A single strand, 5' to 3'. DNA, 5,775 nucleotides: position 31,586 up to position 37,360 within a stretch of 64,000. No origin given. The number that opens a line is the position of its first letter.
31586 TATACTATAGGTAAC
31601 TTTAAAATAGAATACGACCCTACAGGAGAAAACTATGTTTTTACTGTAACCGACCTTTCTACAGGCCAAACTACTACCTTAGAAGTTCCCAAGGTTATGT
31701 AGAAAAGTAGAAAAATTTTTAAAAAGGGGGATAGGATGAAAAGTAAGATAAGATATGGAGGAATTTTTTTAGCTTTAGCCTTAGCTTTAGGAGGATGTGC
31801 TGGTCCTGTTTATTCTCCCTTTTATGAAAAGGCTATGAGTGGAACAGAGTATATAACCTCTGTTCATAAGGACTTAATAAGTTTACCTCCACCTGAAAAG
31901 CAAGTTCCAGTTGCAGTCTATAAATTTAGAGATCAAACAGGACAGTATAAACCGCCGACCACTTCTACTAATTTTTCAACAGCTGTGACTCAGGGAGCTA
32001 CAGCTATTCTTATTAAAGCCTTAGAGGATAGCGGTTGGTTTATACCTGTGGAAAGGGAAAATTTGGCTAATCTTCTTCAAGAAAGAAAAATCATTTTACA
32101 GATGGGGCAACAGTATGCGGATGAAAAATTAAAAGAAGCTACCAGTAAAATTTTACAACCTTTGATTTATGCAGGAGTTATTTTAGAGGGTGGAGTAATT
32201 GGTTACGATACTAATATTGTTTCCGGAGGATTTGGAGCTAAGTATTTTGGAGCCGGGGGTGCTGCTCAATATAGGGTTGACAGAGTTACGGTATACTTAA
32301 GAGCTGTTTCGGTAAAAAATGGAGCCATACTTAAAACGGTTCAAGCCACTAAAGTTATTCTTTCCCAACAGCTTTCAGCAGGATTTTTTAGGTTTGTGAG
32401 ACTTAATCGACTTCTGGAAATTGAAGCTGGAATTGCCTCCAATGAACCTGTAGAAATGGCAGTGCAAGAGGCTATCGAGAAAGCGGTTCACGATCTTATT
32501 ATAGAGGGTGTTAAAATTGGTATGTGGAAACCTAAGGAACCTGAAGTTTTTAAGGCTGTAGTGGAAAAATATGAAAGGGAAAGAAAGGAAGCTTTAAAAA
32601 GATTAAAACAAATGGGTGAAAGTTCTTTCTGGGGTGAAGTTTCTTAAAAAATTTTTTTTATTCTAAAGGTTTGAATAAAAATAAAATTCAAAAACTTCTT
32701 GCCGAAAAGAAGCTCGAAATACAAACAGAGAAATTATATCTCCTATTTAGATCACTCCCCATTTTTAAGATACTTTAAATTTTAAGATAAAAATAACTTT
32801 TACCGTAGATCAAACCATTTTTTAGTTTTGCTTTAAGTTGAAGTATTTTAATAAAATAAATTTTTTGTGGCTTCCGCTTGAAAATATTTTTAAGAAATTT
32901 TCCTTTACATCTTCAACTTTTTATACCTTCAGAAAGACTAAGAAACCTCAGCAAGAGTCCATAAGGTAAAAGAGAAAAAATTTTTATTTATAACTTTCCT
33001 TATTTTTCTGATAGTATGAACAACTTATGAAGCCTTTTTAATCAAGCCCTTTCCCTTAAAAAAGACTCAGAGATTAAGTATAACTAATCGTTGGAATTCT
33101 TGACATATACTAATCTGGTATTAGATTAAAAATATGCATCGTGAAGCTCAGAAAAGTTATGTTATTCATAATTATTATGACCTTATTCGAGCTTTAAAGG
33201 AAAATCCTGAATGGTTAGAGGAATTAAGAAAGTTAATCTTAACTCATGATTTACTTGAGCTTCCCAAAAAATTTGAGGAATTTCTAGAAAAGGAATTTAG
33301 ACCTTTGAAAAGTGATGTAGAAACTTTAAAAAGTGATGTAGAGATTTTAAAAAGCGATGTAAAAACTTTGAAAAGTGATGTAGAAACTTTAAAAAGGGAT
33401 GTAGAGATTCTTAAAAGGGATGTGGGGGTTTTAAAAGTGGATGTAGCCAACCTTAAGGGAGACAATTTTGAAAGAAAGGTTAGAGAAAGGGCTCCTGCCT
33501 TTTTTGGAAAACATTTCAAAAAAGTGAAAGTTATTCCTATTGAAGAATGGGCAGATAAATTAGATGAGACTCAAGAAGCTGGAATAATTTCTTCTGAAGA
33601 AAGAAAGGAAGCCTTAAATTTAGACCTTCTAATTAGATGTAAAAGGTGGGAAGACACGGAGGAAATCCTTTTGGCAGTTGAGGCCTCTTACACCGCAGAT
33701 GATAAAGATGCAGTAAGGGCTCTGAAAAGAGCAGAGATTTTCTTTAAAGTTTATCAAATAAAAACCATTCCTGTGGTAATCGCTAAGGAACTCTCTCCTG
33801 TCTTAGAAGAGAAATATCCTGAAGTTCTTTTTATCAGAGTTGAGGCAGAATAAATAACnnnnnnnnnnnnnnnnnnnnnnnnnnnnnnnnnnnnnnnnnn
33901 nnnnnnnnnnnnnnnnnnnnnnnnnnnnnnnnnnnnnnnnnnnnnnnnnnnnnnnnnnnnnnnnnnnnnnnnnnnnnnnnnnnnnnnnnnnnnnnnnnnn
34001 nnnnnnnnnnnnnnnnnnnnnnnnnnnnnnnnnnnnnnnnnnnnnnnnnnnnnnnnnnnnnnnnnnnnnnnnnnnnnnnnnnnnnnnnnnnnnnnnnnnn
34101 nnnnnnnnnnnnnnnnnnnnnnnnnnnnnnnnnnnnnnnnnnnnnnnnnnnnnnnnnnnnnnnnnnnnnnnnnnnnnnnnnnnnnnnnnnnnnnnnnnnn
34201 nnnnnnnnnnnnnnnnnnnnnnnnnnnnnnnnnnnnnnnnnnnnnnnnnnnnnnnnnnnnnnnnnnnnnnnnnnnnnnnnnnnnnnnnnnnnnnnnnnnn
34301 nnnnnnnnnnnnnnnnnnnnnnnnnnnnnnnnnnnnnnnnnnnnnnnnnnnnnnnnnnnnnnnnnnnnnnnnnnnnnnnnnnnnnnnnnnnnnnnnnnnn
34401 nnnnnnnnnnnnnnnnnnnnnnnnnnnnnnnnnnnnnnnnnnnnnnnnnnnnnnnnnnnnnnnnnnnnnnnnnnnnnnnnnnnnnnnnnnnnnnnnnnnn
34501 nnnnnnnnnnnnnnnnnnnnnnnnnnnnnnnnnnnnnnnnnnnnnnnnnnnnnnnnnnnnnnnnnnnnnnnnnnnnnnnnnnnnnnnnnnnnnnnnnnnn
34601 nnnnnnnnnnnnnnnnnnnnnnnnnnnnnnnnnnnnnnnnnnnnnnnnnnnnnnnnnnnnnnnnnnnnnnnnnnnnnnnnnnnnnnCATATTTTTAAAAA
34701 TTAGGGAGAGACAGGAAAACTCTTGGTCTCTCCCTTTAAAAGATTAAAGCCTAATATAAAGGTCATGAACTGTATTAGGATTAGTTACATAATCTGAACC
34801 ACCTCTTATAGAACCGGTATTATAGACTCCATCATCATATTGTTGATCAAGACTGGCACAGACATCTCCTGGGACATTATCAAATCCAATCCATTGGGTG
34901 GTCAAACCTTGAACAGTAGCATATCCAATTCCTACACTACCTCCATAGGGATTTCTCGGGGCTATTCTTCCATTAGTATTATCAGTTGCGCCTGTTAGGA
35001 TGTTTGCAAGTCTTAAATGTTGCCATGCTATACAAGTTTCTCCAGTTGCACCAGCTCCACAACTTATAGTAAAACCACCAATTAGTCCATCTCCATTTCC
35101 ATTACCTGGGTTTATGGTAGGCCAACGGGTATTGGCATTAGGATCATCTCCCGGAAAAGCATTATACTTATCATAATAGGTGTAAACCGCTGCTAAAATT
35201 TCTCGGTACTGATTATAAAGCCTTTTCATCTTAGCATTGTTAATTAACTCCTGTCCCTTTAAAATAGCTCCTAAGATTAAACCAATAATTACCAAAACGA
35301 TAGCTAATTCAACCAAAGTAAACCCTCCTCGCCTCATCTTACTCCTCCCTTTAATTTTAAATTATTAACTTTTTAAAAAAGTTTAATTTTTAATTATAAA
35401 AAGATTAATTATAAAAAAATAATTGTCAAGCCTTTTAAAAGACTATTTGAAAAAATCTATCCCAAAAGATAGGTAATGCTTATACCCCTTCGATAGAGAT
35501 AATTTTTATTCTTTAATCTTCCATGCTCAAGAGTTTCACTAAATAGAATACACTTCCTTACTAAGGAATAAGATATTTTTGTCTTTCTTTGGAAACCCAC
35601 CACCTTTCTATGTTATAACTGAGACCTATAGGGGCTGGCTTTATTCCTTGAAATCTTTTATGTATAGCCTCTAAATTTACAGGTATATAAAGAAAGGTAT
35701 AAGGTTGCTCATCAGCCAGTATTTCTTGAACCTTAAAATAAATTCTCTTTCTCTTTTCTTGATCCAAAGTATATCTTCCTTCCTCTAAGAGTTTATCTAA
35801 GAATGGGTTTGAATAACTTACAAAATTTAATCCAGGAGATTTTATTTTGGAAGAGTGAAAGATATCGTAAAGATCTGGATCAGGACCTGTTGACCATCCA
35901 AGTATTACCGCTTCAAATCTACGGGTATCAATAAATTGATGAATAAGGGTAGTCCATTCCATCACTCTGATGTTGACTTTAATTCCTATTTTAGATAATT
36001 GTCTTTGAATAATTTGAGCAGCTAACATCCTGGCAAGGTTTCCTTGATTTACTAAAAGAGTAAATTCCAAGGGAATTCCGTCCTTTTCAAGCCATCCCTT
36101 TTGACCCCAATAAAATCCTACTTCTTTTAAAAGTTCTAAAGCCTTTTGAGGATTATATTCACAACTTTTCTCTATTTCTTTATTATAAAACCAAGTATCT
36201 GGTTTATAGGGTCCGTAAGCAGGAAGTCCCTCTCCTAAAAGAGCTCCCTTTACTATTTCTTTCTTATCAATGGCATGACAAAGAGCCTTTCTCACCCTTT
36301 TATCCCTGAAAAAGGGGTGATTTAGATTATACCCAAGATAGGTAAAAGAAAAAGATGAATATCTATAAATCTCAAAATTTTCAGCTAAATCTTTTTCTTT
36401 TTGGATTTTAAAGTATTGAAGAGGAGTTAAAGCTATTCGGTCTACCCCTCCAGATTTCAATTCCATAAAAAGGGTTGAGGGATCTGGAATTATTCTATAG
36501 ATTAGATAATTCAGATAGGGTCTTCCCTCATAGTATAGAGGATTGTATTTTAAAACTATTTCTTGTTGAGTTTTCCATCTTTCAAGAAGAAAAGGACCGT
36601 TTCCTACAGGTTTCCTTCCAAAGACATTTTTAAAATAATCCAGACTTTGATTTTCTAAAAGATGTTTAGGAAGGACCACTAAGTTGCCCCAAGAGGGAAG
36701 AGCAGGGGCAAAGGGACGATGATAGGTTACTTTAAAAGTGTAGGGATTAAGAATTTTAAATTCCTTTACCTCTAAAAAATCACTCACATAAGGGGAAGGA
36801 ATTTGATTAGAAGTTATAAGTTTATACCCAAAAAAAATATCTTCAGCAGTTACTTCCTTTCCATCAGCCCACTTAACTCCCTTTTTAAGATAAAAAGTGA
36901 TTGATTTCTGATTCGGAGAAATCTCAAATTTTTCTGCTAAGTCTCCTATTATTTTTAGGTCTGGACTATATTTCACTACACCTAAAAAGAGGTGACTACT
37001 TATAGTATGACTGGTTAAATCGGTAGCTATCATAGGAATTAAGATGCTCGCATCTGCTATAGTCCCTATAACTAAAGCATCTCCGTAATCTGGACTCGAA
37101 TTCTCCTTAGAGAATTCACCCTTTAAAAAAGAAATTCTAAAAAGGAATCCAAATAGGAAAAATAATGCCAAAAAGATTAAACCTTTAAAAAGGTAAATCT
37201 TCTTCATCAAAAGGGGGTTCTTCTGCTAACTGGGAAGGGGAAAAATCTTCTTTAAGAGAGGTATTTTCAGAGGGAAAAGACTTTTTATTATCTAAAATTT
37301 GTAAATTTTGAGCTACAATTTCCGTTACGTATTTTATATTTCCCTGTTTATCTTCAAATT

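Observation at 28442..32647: Complete, single-direction curli amyloid system in a probable thermophilic anaerobe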

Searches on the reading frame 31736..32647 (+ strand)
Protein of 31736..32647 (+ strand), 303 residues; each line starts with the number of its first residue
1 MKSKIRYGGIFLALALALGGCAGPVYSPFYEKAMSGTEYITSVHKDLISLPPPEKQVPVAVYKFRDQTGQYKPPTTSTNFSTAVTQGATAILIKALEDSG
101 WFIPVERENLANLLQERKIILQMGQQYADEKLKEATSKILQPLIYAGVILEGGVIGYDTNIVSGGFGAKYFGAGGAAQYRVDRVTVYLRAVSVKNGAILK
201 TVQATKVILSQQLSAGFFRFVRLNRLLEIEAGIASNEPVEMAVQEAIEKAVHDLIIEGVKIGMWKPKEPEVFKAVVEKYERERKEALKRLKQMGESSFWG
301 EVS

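Call 3: search_protein_families(library=pfam, proteins=[window:31736-32647:+], max_evalue=0.1)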
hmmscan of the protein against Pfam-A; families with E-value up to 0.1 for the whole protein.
window:31736-32647:+ (303 aa): 2 families
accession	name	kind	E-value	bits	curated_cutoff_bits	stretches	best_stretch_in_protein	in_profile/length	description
PF03783.19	CsgG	-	1.1e-64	218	20.8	1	50-267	3-209/210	Curli production assembly/transport component CsgG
PF14514.11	TetR_C_9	-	0.035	14.7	25.3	0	216-274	18-79/130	Tetracyclin repressor-like, C-terminal domain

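Call 4: search_protein_families(library=ncbifam, proteins=[window:31736-32647:+], max_evalue=0.1)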
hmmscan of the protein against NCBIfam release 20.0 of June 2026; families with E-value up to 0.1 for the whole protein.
window:31736-32647:+ (303 aa): 2 families
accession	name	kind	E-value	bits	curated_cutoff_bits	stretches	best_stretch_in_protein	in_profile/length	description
NF011731.0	PRK15184.1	equivalog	2.8e-66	223.8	505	1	25-279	17-268/277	curli production assembly/transport protein CsgG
NF037935.1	holdfast_HfaB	equivalog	1.3e-12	47.5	300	1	58-256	56-258/264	holdfast anchoring protein HfaB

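Call 8: find_related_loci(query=window:31736-32647:+, collection=genome_contigs, flank=8000)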
Query window:31736-32647:+ (303 aa) in genome_contigs; peptide patterns used: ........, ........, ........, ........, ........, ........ (x = any residue, [..] = any of these).
600 stretches matched a pattern (row limit reached: there are more); 548 encode a relative of the query (tblastn E <= 1e-3); the best 80 are kept; 80 distinct loci.
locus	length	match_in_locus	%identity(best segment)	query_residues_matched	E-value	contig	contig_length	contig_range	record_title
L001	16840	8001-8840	86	21-300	4e-167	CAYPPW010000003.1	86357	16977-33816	MAG TPA_asm: uncultured Thermodesulfatator sp. isolate SRP104967_co2_121 genome assembly, contig: NODE_141_length_86357_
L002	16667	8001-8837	67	4-284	3e-122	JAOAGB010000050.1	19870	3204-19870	MAG: Thermodesulfovibrio sp. isolate SKW306 k141_1349622, whole genome shotgun sequence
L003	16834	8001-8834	69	1-277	1e-120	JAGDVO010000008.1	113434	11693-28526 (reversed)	MAG: Thermosulfidibacter sp. isolate KUB_Bin11 NODE_36_length_113434_cov_4.593064, whole genome shotgun sequence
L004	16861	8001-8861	54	10-296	4e-95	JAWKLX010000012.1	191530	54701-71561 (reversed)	MAG: Saprospiraceae bacterium isolate ABC1.32 ABC1.32.fa-12, whole genome shotgun sequence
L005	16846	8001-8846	53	10-291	2e-94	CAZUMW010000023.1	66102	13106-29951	MAG TPA_asm: uncultured Thermodesulfobacteriota bacterium isolate SRP141376_co4_104 genome assembly, contig: NODE_744_le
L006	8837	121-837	60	47-286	2e-94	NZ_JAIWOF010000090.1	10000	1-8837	MAG: Flavobacterium sp. isolate W57 contig-93_114.4, whole genome shotgun sequence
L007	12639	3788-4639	55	10-295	2e-94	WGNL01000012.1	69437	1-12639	MAG: Bacteroidetes bacterium isolate RI_132 c_000000186824, whole genome shotgun sequence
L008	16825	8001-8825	54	10-286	5e-94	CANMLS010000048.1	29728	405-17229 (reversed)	uncultured Aquimarina sp. isolate 637-3Z.fasta genome assembly, contig: NODE_48, whole genome shotgun sequence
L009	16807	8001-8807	55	13-286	7e-94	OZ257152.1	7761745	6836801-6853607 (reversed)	MAG: Dyadobacter sp. isolate e416601d-a430-49ba-b541-7d06a6a814a1 genome assembly, chromosome: 1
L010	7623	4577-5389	55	10-284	1e-93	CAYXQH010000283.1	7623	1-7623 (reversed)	MAG TPA_asm: uncultured Saprospiraceae bacterium isolate binchicken_co385_29 genome assembly, contig: NODE_8114_length_7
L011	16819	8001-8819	55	12-286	2e-93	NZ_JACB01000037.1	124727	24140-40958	Aquimarina megaterium XH134 contig37_scaffold15, whole genome shotgun sequence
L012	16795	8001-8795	55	20-286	5e-93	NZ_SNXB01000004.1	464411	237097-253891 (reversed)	Flavobacterium sp. 245 Ga0310584_104, whole genome shotgun sequence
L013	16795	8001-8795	55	20-286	7e-93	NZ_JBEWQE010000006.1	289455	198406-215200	Flavobacterium sp. UW10123 contig00006, whole genome shotgun sequence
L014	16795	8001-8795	56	20-286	9e-93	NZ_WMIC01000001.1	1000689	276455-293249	Flavobacterium sp. LC2016-01 Contig01, whole genome shotgun sequence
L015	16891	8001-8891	52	9-294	2e-92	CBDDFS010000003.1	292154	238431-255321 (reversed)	MAG: Vicingaceae bacterium isolate c8cdc04f-f076-48b9-b0c7-821081521146 genome assembly, contig: contig_3, whole genome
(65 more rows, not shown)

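Call 10: find_encoding_contigs(protein=window:31736-32647:+, flank=3000, max_places=4)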
Protein window:31736-32647:+ (303 aa): 2 contigs read that carry it; 2 places shown.
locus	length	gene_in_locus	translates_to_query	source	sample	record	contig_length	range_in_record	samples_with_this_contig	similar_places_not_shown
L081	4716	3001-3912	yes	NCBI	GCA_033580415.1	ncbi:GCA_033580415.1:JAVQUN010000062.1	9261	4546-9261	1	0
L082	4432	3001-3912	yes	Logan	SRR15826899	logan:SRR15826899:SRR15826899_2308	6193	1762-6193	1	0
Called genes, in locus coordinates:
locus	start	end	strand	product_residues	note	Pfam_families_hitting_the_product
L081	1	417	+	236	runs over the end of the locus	PF00196:GerE, PF08281:Sigma70_r4_2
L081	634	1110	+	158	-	PF07012:Curlin_rpt (faint)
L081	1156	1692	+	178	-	PF07012:Curlin_rpt (faint)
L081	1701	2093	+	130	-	-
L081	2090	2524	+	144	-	PF10627:CsgE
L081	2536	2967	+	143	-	PF10614:CsgF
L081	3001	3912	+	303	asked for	PF03783:CsgG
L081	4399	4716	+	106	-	PF02183:HALZ (weak)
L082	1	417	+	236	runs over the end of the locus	PF00196:GerE, PF08281:Sigma70_r4_2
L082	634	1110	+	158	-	PF07012:Curlin_rpt (faint)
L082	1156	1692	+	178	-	PF07012:Curlin_rpt (faint)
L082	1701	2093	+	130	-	-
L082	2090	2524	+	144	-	PF10627:CsgE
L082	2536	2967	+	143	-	PF10614:CsgF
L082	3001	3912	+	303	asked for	PF03783:CsgG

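Call 41: list_cluster_members(proteins=[window:31736-32644:+, window:31271-31699:+, window:30825-31256:+, window:30436-30825:+, window:29891-30424:+, window:29369-29842:+])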
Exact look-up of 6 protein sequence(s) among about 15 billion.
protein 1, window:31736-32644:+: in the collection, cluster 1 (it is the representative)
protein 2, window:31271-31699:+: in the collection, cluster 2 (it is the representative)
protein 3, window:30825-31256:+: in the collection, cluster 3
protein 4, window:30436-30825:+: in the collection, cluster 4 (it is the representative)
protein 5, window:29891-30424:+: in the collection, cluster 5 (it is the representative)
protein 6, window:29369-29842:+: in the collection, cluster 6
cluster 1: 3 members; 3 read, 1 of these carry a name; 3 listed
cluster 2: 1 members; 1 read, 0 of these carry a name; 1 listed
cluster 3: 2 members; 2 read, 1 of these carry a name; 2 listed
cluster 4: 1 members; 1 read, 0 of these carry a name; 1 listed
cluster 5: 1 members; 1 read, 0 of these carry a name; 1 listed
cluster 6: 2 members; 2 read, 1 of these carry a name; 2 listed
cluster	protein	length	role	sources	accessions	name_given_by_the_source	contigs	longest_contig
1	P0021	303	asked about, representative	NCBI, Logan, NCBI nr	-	-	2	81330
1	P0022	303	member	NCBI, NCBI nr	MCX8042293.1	MAG: curlin [Thermodesulfobacteriaceae bacterium] | curlin [Thermodesulfobacteriaceae bacterium]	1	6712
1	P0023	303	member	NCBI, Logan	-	-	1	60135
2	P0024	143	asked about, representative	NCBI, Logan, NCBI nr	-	-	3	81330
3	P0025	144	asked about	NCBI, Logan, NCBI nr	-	-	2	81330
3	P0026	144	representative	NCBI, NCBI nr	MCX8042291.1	MAG: curli production assembly/transport protein CsgE [Thermodesulfobacteriaceae ... | curli production assembly/transport protein CsgE [Thermodesulfobacteriaceae bacterium]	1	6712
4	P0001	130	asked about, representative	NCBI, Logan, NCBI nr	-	-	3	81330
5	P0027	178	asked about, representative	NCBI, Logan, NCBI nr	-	-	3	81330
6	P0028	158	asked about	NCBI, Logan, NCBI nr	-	-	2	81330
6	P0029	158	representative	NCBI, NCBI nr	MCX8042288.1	MAG: hypothetical protein N3A56_07360 [Thermodesulfobacteriaceae bacterium] | hypothetical protein [Thermodesulfobacteriaceae bacterium]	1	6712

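Call 64: find_related_loci(query=window:31736-32644:+, collection=metagenome_contigs, flank=6000)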
Query window:31736-32644:+ (303 aa) in metagenome_contigs; peptide patterns used: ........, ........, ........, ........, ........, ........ (x = any residue, [..] = any of these).
600 stretches matched a pattern (row limit reached: there are more); 528 encode a relative of the query (tblastn E <= 1e-3); the best 80 are kept; 80 distinct loci.
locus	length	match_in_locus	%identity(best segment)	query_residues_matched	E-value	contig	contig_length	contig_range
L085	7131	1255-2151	83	1-300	2e-171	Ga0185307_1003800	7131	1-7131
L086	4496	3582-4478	82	1-300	2e-174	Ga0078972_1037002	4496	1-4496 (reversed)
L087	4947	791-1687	82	1-300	2e-171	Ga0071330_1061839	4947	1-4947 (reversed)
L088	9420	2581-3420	86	21-300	2e-167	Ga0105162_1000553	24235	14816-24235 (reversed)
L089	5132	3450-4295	83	18-300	4e-164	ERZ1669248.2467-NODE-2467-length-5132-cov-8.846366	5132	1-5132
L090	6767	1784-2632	82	10-292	6e-160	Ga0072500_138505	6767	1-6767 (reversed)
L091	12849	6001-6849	82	10-292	1e-158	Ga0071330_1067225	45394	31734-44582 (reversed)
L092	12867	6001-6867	78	4-292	2e-156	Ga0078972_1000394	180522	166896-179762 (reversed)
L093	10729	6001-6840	76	18-297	7e-144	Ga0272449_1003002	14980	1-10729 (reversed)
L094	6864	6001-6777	73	10-268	2e-124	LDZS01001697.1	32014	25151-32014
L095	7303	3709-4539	68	10-287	2e-123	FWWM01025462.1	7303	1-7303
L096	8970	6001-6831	68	10-287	2e-123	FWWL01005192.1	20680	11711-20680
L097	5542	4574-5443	68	1-292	9e-123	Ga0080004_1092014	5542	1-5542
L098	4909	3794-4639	69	10-292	3e-123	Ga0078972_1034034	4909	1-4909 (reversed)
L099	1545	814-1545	69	10-254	2e-110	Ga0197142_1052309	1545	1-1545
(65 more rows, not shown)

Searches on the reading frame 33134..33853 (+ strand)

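Call 3: search_protein_families(library=pfam, proteins=[window:33134-33853:+], max_evalue=0.1)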
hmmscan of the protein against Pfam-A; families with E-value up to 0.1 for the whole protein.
window:33134-33853:+ (239 aa): 20 families
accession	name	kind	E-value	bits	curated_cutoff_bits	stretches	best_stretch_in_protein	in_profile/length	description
PF02183.23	HALZ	-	4.9e-09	36.6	28.1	1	51-88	3-40/43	Homeobox associated leucine zipper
PF15821.10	DUF4709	-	0.00066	20.5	27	1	59-134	14-83/110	Domain of unknown function (DUF4709)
PF11559.13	ADIP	-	0.00089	19.8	34.3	1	11-108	37-128/151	Afadin- and alpha -actinin-Binding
PF04728.18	LPP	-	0.0015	19.3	29.1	1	58-89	5-36/53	Lipoprotein leucine-zipper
PF10186.14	ATG14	-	0.0015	18.2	33.2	1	11-135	22-137/347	Vacuolar sorting 38 and autophagy-related subunit 14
PF07798.16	CCDC90-like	-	0.002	18.5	33.5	1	51-96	48-94/175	Coiled-coil domain-containing protein 90-like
PF05701.16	WEMBL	-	0.0029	16.8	35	1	52-109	299-356/562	Weak chloroplast movement under blue light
PF00170.26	bZIP_1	-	0.0045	17.5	27.6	0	52-83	32-63/64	bZIP transcription factor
PF10473.14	CENP-F_leu_zip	-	0.005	17.4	34.5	1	49-108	27-86/140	Leucine-rich repeats of kinetochore protein Cenp-F/LEK1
PF25450.1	Rab11-FIP3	-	0.0097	16.6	31.9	1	45-100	39-94/125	Rab11-FIP3-like domain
PF06810.17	Phage_scaffold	-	0.012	16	35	1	51-97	32-79/170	Phage capsid assembly scaffolding protein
PF05010.19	TACC_C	-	0.013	15.7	29.9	1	35-117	79-159/201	Transforming acidic coiled-coil-containing protein (TACC), C-terminal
PF09738.14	LRRFIP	-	0.024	14.4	28.2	1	54-110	112-168/300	LRRFIP family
PF07889.17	DUF1664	-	0.027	15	34.6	1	51-100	57-106/124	Protein of unknown function (DUF1664)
PF05377.16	FlaC_arch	-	0.039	14.8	27.8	0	51-86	5-40/55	Flagella accessory protein C (FlaC)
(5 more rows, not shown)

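Call 4: search_protein_families(library=ncbifam, proteins=[window:33134-33853:+], max_evalue=0.1)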
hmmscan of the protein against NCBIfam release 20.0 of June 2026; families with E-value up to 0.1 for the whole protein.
window:33134-33853:+ (239 aa): 11 families
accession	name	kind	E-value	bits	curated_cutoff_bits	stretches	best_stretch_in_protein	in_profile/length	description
NF011925.1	PRK15396.1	subfamily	1.2e-06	28.6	108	2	58-89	30-61/78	major outer membrane lipoprotein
NF040788.1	S-lay_SlaB_Mtsph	equivalog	0.01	14.8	700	1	56-107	318-369/416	S-layer protein SlaB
TIGR01837.1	PHA_granule_1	subfamily_domain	0.013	15.6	94.7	0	45-80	81-116/118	poly(hydroxyalkanoate) granule-associated protein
NF010745.0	PRK14147.1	equivalog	0.02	14.8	184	1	54-90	19-55/172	nucleotide exchange factor GrpE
NF053609.1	Sul12a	equivalog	0.022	14.9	150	0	61-95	66-100/103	Sul12a family chromatin-organizing protein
TIGR02132.1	phaR_Bmeg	equivalog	0.024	14.5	148.4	0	45-92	89-139/189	polyhydroxyalkanoic acid synthase subunit PhaR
NF010535.0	PRK13923.1-3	equivalog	0.03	14.1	257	1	23-97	92-164/193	sporulation-specific transcriptional regulator GerR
NF038218.1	IcmG_DotF_IVB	equivalog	0.052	13.2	200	1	51-104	129-182/266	type IVB secretion system protein IcmG/DotF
NF051442.1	NheB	equivalog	0.058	12.5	500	1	24-110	114-200/398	non-hemolytic enterotoxin subunit B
NF053525.1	thylo_ssr2422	subfamily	0.095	13.2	38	0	52-86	15-49/77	ssr2422 family thylakoid membrane protein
NF047408.1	SA0632_fam_LP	equivalog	0.099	12.3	70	0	58-90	27-59/68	SA0632 family lipoprotein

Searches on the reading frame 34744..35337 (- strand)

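Call 25: search_protein_families(library=pfam, proteins=[window:34744-35337:-], max_evalue=0.0001)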
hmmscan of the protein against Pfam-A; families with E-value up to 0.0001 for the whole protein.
window:34744-35337:- (197 aa): 1 family
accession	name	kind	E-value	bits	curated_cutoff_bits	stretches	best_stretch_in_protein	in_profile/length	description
PF07963.17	N_methyl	-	7.5e-06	25.7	21.2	1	2-26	3-27/27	Prokaryotic N-terminal methylation motif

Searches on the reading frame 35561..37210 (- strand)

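Call 25: search_protein_families(library=pfam, proteins=[window:35561-37210:-], max_evalue=0.0001)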
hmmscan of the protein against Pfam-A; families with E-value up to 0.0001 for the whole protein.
window:35561-37210:- (549 aa): 1 family
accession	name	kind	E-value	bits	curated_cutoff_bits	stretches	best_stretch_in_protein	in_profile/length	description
PF00496.27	SBP_bac_5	-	1.5e-88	297.9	32.4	1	86-448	1-358/368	Bacterial extracellular solute-binding proteins, family 5 Middle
